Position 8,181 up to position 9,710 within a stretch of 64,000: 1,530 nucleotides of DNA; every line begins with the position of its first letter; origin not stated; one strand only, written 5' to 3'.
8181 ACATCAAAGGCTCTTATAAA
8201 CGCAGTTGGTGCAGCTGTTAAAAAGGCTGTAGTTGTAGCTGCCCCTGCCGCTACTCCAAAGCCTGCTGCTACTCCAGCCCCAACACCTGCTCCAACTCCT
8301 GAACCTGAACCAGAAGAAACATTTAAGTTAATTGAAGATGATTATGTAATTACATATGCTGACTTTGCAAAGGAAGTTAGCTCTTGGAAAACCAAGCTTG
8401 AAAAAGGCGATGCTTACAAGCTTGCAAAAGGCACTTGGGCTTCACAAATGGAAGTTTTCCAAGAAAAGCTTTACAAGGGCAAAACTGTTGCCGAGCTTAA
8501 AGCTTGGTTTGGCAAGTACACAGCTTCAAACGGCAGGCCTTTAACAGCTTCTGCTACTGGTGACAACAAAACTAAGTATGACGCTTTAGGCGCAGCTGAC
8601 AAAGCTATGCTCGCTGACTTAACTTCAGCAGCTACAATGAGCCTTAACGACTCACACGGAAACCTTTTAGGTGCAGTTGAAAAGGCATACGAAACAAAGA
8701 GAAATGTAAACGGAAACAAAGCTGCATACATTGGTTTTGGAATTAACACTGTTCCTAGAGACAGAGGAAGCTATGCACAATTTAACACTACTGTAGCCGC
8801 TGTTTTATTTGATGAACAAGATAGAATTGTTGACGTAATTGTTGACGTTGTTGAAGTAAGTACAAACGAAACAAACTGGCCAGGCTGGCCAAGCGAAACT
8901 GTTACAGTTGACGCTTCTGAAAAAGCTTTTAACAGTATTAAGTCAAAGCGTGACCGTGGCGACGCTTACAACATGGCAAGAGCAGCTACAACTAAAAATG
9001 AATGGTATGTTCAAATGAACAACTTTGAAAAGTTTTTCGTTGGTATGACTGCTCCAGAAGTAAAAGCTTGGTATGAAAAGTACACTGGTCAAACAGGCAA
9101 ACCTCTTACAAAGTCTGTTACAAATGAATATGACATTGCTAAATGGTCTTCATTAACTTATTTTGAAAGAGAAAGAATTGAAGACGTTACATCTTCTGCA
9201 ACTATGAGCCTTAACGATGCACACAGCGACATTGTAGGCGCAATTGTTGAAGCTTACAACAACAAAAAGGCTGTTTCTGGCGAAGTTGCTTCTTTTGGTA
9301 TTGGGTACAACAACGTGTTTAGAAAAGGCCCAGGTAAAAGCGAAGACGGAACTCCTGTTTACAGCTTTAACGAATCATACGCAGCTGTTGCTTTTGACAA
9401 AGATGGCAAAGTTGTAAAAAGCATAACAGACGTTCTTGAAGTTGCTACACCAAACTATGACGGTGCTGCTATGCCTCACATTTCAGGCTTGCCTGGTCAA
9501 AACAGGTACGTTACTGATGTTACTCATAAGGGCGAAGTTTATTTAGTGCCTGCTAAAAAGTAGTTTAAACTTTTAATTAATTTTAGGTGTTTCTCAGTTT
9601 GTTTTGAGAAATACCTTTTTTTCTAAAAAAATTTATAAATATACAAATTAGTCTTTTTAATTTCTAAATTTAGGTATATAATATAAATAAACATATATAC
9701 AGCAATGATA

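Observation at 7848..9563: Secreted flavinylation-type FMN-binding protein carrying a tandem duplication of an unassigned domain with an ATMSLND(S/A)H motif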

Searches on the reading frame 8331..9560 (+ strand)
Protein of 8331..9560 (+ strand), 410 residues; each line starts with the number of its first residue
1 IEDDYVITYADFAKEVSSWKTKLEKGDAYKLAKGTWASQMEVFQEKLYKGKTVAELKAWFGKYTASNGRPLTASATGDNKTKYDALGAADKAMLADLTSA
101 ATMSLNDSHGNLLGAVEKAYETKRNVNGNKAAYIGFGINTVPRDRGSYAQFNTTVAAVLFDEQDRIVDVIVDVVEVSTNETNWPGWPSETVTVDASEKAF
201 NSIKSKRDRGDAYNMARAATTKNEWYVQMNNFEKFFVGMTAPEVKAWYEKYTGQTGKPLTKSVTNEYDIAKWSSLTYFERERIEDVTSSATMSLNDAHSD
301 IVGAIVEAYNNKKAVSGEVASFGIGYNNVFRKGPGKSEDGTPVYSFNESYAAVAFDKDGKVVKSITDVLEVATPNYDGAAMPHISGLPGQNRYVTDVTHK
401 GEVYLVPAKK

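Call 8: find_homologous_proteins(query=window:8331-9560:+, max_evalue=0.001)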
Query window:8331-9560:+ (410 aa): 964 proteins with E <= 0.001 among 8000 candidates; the best 120 are listed.
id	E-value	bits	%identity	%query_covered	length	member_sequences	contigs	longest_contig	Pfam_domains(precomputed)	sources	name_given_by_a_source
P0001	2.0e-269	911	100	100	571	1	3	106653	PF04205.20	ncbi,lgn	-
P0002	7.2e-131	455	42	75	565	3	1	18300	PF16309.11,PF04205.20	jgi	-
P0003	2.0e-125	437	38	74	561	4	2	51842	PF04205.20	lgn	-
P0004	9.0e-120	419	41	66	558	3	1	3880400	PF04205.20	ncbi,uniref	ncbi:FMN-binding protein [Alloiococcus sp. CFN-8]|uniref:FMN-binding protein n=1 Tax=Alloiococcus sp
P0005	1.3e-117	412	38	73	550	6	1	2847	PF04205.20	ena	-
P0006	4.1e-117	410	39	74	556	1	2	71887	PF04205.20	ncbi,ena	-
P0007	6.9e-115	403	38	74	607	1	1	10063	PF04205.20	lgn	-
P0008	1.4e-114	402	41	75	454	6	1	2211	-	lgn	-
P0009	6.3e-114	399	43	75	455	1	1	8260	-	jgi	-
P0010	9.1e-114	399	41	75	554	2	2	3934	PF19092.7,PF04205.20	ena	-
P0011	3.8e-113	397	42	74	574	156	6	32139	PF04205.20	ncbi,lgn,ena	-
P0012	4.4e-113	397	41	75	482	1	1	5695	PF19092.7,PF04205.20,PF16672.12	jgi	-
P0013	9.7e-113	395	41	75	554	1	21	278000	PF19092.7,PF04205.20,PF16672.12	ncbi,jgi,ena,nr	ncbi:MAG: FMN-binding protein [Clostridiales bacterium]|nr:FMN-binding protein [Clostridiales bacter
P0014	9.7e-113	395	41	75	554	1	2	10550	PF19092.7,PF04205.20,PF16672.12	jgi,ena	-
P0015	1.7e-112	395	41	75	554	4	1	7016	PF19092.7,PF04205.20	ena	-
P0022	1.3e-110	389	40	72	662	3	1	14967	PF04205.20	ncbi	-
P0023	1.6e-110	388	39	76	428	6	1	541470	-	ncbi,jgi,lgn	jgi:hypothetical protein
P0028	7.3e-110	386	39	74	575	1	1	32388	PF04205.20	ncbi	-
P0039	1.2e-108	382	38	75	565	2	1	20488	PF04205.20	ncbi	-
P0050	1.0e-107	379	40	76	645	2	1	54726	PF04205.20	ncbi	-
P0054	5.9e-107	376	43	74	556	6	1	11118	PF04205.20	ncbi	-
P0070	7.7e-106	373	39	77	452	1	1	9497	-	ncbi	-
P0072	8.2e-106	373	36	75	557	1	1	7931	PF04205.20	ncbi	-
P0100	9.2e-104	366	39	74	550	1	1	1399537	PF04205.20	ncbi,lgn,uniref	ncbi:MAG: FMN-binding protein [Sedimentibacter sp.]|uniref:FMN-binding protein n=1 Tax=Sedimentibact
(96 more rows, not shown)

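Call 10: find_encoding_contigs(protein=P0001, flank=10000, max_places=3)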
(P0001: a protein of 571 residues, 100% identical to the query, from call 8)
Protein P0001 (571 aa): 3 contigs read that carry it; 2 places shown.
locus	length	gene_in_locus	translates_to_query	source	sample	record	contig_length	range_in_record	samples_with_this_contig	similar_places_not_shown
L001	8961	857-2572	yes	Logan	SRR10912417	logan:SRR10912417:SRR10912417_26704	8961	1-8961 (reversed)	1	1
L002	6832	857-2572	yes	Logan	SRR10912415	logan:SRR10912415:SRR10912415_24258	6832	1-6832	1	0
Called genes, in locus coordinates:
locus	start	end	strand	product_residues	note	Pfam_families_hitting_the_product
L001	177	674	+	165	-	-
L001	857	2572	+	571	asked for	PF04205:FMN_bind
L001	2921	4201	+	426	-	PF02403:Seryl_tRNA_N, PF00587:tRNA-synt_2b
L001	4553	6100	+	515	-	PF00587:tRNA-synt_2b, PF03129:HGTP_anticodon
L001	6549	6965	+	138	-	PF00164:Ribosom_S12_S23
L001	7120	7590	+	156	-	PF00177:Ribosomal_S7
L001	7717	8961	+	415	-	?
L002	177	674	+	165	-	-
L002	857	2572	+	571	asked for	PF04205:FMN_bind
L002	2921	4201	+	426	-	PF02403:Seryl_tRNA_N, PF00587:tRNA-synt_2b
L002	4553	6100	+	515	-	PF00587:tRNA-synt_2b, PF03129:HGTP_anticodon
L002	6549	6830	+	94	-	?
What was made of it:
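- The identical protein occurs on 3 contigs (call 10).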

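Call 29: find_encoding_contigs(protein=P0004, flank=10000, max_places=1)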
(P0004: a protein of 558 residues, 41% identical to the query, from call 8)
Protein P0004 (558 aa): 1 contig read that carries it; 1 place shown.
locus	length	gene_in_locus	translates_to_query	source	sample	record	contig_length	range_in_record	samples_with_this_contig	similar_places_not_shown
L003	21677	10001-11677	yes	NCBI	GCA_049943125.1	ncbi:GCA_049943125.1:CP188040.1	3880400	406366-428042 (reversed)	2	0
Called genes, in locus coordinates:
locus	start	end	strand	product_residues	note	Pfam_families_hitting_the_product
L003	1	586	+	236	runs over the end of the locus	PF02463:SMC_N (faint), PF13175:AAA_15 (faint), PF00005:ABC_tran, PF13245:AAA_19 (faint), PF13304:AAA_21 (faint)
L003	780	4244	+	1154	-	PF00289:Biotin_carb_N, PF02222:ATP-grasp, PF02786:CPSase_L_D2, PF07478:Dala_Dala_lig_C, PF02785:Biotin_carb_C, PF00682:HMGL-like, PF02436:PYC_OADA, PF00364:Biotin_lipoyl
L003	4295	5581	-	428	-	PF03447:NAD_binding_3, PF00742:Homoserine_dh, PF01842:ACT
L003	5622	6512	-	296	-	PF00288:GHMP_kinases_N, PF08544:GHMP_kinases_C (weak)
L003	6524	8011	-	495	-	PF14821:Thr_synth_N, PF00291:PALP, PF24857:THR4_C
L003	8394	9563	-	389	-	PF00389:2-Hacid_dh, PF02826:2-Hacid_dh_C, PF03446:NAD_binding_2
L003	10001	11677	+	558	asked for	PF04205:FMN_bind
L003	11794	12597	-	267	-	PF02535:Zip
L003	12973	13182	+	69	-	PF04023:FeoA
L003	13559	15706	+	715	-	PF01926:MMR_HSR1, PF02421:FeoB_N, PF17910:FeoB_Cyto, PF07670:Gate, PF07664:FeoB_C, PF07670:Gate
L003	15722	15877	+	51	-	PF12669:FeoB_associated (weak)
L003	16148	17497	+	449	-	PF01554:MatE, PF03023:MurJ (weak), PF01554:MatE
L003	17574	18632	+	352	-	PF01263:Aldose_epim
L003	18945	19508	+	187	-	PF00578:AhpC-TSA, PF08534:Redoxin, PF10417:1-cysPrx_C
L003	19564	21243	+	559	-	PF00890:FAD_binding_2, PF01266:DAO (weak), PF03486:HI0933_like (weak), PF07992:Pyr_redox_2, PF12831:FAD_oxidored (weak), PF13738:Pyr_redox_3, PF00070:Pyr_redox, PF13192:Thioredoxin_3, +2 more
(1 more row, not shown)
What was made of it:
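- One homologue sits beside ZIP and FeoAB genes (call 29).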

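Call 30: find_encoding_contigs(protein=P0100, flank=10000, max_places=1)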
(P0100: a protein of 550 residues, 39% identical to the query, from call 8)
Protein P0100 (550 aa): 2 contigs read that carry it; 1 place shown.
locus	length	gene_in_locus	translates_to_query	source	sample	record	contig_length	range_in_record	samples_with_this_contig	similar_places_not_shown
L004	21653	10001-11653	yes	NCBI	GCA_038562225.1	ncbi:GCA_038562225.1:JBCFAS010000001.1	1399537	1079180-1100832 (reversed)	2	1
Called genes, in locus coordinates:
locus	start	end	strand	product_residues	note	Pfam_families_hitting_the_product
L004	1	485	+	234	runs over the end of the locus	PF02463:SMC_N (weak), PF00005:ABC_tran, PF13304:AAA_21 (weak)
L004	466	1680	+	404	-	PF12704:MacB_PCD, PF02687:FtsX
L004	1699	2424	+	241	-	PF00753:Lactamase_B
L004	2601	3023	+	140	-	PF04246:RseC_MucC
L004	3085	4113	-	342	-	PF00356:LacI, PF00532:Peripla_BP_1, PF13407:Peripla_BP_4, PF13377:Peripla_BP_3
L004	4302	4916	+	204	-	-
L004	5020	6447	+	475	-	PF13493:DUF4118, PF00512:HisKA, PF02518:HATPase_c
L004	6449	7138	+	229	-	PF00072:Response_reg, PF00486:Trans_reg_C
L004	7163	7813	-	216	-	PF02254:TrkA_N, PF02080:TrkA_C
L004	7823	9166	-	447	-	PF02386:TrkH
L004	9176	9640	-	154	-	-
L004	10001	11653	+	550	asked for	PF04205:FMN_bind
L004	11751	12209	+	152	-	-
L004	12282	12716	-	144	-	PF01047:MarR (weak), PF08279:HTH_11 (weak), PF13404:HTH_AsnC-type, PF13412:HTH_24, PF01037:AsnC_trans_reg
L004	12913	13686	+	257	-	-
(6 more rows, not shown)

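Call 31: predict_structure(alignment_id=A1)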
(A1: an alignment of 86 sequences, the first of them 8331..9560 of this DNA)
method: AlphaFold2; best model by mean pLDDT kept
length: 410 residues; sequences in the alignment: 86
mean_pLDDT: 83.8   pTM: 0.84
mean pLDDT of the five models: 83.8, 83.5, 83.3, 82.5, 82.3
residues with pLDDT >= 90: 257; 70-90: 69; 50-70: 30; < 50: 54
segments of 3 or more residues with pLDDT < 50: 1-3, 181-195, 375-410
pLDDT, mean of each block of 10 residues (from residue 1): 63 87 92 93 97 98 95 97 98 97 89 96 89 97 82 97 98 81 40 53 86 73 86 97 98 95 95 97 90 93 98 96 93 69 81 98 96 50 33 34 36
secondary structure, 60 per line:
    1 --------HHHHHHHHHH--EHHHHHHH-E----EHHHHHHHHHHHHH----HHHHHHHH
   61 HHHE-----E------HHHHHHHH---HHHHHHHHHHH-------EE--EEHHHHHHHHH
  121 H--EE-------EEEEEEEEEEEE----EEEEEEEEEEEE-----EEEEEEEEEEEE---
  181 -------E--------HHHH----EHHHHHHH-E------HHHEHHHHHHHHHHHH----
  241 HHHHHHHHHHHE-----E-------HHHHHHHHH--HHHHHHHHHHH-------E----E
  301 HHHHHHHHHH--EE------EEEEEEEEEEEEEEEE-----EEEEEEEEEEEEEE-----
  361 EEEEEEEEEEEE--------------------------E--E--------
elements in order: H9-18 H22-28 H36-48 H53-63 H77-84 H88-98 H112-121 E133-144 E149-160 E166-177 H197-200 H206-212 H225-236 H241-251 H266-274 H277-287 H301-310 E321-336 E342-355 E361-372
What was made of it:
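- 8328..8714 (+): H-S(a): the helical insert plus motif and helix of the split unit A (aa 161-289). Contains D257-LTSAA-T263 followed by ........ (motif at nt 8616-8636). AlphaFold gives six helices, a motif loop and a helix at pLDDT about 90-98 (call 31).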

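Call 33: fold_search(model_id=the predicted structure, library=pdb)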
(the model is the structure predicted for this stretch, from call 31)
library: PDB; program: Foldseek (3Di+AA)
matches with E <= 10: 700; with E <= 0.001: 0
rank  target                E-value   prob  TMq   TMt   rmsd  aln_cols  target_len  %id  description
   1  4e3e_A                1.3e-03  0.14  0.11  0.12  23.2       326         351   10  CRYSTAL STRUCTURE OF putative MaoC domain protein dehydratase from Chloroflexus aurantiacus J-10-fl (released 2012-03-21)
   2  2bi0                  3.9e-03  0.12  0.10  0.12  25.1       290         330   10  RV0216, A conserved hypothetical protein from Mycobacterium tuberculosis that is essential for bacterial survival during (released 2005-04-25)
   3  4v12                  1.1e-02  0.07  0.09  0.11  22.9       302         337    9  Crystal structure of the MSMEG_6754 dehydratase from Mycobacterium smegmatis (released 2015-03-18)
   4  5i7n                  1.3e-02  0.08  0.10  0.12  24.2       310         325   10  MaoC-like dehydratase (released 2016-07-06)
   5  9d47_A                1.9e-02  0.07  0.08  0.03  24.6       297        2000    9  Atomic model of Candida albicans Fatty Acid Synthase (FAS) in complex with Palmitoyl-CoA (in vitro binding) (released 2025-08-20)
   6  1pn2_B                2.1e-02  0.07  0.10  0.13  21.6       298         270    9  Crystal structure analysis of the selenomethionine labelled 2-enoyl-CoA hydratase 2 domain of Candida tropicalis multi (released 2004-04-13)
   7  4rzm_B                2.4e-02  0.14  0.13  0.16  19.0       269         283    8  Crystal structure of the Lsd19-lasalocid A complex (released 2015-01-21)
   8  3rga                  2.4e-02  0.10  0.11  0.15  20.7       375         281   10  Crystal structure of epoxide hydrolase for polyether lasalocid A biosynthesis (released 2012-03-07)
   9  1pn4_A                3.2e-02  0.06  0.09  0.12  21.4       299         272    8  Crystal structure of 2-enoyl-CoA hydratase 2 domain of Candida tropicalis multifunctional enzyme type 2 complexed with (released 2004-04-13)
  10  6i7s_G                3.2e-02  0.04  0.08  0.05  23.1       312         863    9  Microsomal triglyceride transfer protein (released 2019-08-21)
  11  7onn                  3.8e-02  0.12  0.09  0.09  19.7       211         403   14  Crystal structure of PBP3 transpeptidase domain from E. coli in complex with AIC499 (released 2021-08-04)
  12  9x29_B                4.3e-02  0.05  0.09  0.05  21.8       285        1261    8  Cryo-EM structure of PsoA in cofactor bound state (PsoA-PKS-I) (released 2026-04-08)
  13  4rzm_A                4.6e-02  0.10  0.12  0.15  18.6       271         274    9  Crystal structure of the Lsd19-lasalocid A complex (released 2015-01-21)
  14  9x2a_A                4.6e-02  0.05  0.09  0.03  21.6       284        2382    9  Cryo-EM structure of PsoA in cofactor bound state (PsoA-PKS-II) (released 2026-04-08)
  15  4fvs_E                5.1e-02  0.08  0.11  0.17  20.8       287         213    8  Crystal structure of a putative lipoprotein (BDI_3050) from Parabacteroides distasonis ATCC 8503 at 2.70 A resolution (released 2012-07-25)
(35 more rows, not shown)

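Call 35: find_encoding_contigs(protein=P0023, flank=10000, max_places=1)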
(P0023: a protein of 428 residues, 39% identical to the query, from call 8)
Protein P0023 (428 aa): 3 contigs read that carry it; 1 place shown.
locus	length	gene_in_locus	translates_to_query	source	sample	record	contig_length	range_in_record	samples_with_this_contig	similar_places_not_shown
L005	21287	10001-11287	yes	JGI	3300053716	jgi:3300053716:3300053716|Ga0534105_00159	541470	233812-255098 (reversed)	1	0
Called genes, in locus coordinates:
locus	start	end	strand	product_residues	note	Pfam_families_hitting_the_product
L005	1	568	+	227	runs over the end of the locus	PF10117:McrBC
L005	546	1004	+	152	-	-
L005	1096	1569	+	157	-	-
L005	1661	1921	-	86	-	-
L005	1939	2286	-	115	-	-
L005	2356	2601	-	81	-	PF04233:Phage_Mu_F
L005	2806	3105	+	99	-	-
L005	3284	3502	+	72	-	-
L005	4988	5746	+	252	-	PF10974:DUF2804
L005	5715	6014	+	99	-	PF10974:DUF2804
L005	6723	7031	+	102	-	PF00440:TetR_N (weak)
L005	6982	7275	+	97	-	PF14278:TetR_C_8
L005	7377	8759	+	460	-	PF04055:Radical_SAM, PF13186:SPASM (weak)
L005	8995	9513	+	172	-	PF03167:UDG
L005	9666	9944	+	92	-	PF04205:FMN_bind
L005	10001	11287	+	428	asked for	-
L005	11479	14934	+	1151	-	-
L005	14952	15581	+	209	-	PF02677:QueH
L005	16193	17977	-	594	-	PF00128:Alpha-amylase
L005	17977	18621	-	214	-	PF00730:HhH-GPD, PF00633:HHH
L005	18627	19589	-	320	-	PF03816:LytR_cpsA_psr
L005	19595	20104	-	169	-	PF07155:ECF-ribofla_trS, PF12822:ECF_trnsprt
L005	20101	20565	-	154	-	PF00383:dCMP_cyt_deam_1, PF14437:MafB19-deam, PF14439:Bd3614-deam (faint)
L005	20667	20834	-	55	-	PF00301:Rubredoxin, PF21349:RUBY_RBDX (faint)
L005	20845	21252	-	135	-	PF06397:Desulfoferrod_N, PF01880:Desulfoferrodox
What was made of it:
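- In L005 the FMN_bind1 domain is a separate ORF just upstream of the two-unit gene (call 35).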

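Call 45: find_related_loci(query=A1, collection=genome_contigs, flank=10000)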
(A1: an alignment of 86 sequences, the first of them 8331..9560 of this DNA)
Query A1 (410 aa) in genome_contigs; peptide patterns used: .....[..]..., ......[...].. (x = any residue, [..] = any of these).
390 stretches matched a pattern; 363 encode a relative of the query (tblastn E <= 1e-3); the best 80 are kept; 80 distinct loci.
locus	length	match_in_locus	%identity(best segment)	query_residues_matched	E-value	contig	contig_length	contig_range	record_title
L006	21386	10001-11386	41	8-403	2e-72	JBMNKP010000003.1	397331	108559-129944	MAG: Limnochordia bacterium isolate SBF912LR0HQ0121 contig_54572, whole genome shotgun sequence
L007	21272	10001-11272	41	8-403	5e-72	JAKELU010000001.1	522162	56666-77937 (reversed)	Firmicutes bacterium FC7 FC7_Scaffold1, whole genome shotgun sequence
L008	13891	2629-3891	41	8-403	6e-72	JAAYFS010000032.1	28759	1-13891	MAG: Bacillota bacterium isolate AS09scLD_10 206513_AS09, whole genome shotgun sequence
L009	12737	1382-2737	39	7-403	3e-71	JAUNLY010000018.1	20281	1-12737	MAG: Eubacteriales bacterium isolate S30M_St_66 NODE_1045_length_20281_cov_7.276674, whole genome shotgun sequence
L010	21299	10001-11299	41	8-403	1e-70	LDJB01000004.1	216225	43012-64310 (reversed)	MAG: Peptococcaceae bacterium 1109 scaffold00004, whole genome shotgun sequence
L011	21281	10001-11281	41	12-403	2e-70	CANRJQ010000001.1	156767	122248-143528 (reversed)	MAG: uncultured Clostridia bacterium isolate Lapin-022__bin19 genome assembly, contig: Lapin-022__NODE_68_length_156767_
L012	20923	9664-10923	41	7-403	2e-69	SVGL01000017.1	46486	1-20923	MAG: Clostridiales bacterium isolate SIG357 NODE_4424_length_46486_cov_4.095106, whole genome shotgun sequence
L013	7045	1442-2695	40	7-391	4e-69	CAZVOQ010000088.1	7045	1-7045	MAG TPA_asm: uncultured Oscillospiraceae bacterium isolate ERP123703_co2_46 genome assembly, contig: NODE_8052_length_70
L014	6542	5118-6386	41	12-403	1e-68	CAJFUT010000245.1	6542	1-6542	uncultured Angelakisella sp. isolate Coassembly_mag_472 genome assembly, contig: MAGpy_11413_min2k_bin_472_fak87_1265540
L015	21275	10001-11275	41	8-403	1e-68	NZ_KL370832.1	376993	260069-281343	Proteiniclasticum ruminis DSM 24773 T487DRAFT_scaffold00002.2, whole genome shotgun sequence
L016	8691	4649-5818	42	12-403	2e-68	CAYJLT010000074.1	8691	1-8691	MAG TPA_asm: uncultured Treponemataceae bacterium isolate ERP123703_co4_220 genome assembly, contig: NODE_5174_length_86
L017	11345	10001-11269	41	7-403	2e-68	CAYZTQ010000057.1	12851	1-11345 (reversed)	MAG TPA_asm: uncultured Christensenella sp. isolate binchicken_co117_33 genome assembly, contig: NODE_8919_length_12851_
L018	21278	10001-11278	41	1-403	4e-68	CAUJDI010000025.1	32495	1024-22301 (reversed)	MAG: Bacillota bacterium isolate KLAP100 genome assembly, contig: KLAP100_315157, whole genome shotgun sequence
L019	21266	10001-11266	42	8-403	1e-67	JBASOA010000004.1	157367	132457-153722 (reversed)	MAG: Clostridiaceae bacterium isolate MFD12108_ilm_asm_bin51 k127_111620, whole genome shotgun sequence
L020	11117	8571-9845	40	12-403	8e-68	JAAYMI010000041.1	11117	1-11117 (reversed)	MAG: Bacillota bacterium isolate AS20ysBPTH_179 18383_AS20, whole genome shotgun sequence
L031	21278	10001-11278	40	12-403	2e-66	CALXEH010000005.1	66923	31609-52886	MAG: uncultured Oscillospiraceae bacterium isolate BRZ_SB__bin151 genome assembly, contig: BRZ_SB__NODE_513_length_66923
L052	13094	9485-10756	40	12-403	1e-64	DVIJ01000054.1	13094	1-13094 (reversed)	MAG TPA_asm: Candidatus Scatomorpha merdavium isolate ChiSxjej3B15-13231 ChiSxjej3B15M5__C156886_L13094_SRR6323373, whol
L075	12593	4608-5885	40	12-403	3e-63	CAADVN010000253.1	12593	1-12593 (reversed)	MAG TPA_asm: uncultured Oscillospiraceae bacterium, isolate HGM13024, WGS project CAADVN010000000 data, contig: ERS23561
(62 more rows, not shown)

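Call 51: list_cluster_members(proteins=[P0001, P0070, P0023, P0006, P0022, P0028, P0039, P0050, P0054, P0072])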
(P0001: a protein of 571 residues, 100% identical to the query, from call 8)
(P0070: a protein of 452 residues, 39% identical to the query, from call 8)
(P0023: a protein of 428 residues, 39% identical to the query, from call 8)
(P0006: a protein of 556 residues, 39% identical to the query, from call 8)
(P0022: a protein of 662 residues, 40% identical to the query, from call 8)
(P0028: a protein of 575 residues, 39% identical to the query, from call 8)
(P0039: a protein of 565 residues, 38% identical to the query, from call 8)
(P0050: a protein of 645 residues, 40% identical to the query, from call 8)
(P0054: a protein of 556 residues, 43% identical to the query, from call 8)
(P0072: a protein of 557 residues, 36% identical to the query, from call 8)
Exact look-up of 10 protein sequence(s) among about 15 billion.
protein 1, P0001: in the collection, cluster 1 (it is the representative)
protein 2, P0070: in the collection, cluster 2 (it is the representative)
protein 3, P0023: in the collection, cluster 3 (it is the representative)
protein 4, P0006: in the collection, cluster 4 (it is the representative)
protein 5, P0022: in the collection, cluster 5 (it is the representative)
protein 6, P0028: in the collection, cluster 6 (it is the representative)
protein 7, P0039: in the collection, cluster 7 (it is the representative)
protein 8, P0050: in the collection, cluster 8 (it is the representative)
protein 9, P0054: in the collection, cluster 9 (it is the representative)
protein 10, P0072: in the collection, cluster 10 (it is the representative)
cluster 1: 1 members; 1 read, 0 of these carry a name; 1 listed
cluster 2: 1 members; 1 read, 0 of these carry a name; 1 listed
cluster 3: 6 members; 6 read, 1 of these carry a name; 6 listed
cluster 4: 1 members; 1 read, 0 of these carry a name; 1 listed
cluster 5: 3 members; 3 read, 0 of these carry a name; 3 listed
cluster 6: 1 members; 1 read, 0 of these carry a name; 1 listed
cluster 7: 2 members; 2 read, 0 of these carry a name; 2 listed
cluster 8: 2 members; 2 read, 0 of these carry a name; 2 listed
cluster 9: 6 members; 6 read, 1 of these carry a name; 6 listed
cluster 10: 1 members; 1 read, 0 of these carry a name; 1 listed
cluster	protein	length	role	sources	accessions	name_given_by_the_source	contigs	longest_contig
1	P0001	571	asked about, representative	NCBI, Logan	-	-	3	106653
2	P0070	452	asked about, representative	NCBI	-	-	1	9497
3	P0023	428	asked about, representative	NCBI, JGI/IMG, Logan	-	hypothetical protein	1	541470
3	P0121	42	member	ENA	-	-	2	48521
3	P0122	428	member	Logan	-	-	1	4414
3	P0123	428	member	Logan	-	-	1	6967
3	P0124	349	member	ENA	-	-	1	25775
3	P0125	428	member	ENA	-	-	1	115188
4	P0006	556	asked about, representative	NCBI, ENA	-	-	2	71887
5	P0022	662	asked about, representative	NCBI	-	-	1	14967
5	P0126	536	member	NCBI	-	-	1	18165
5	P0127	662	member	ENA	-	-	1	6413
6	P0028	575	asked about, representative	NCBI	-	-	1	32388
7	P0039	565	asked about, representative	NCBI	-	-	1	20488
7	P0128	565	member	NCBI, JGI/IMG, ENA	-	-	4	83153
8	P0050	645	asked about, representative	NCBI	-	-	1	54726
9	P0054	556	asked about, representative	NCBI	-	-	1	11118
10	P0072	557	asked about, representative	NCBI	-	-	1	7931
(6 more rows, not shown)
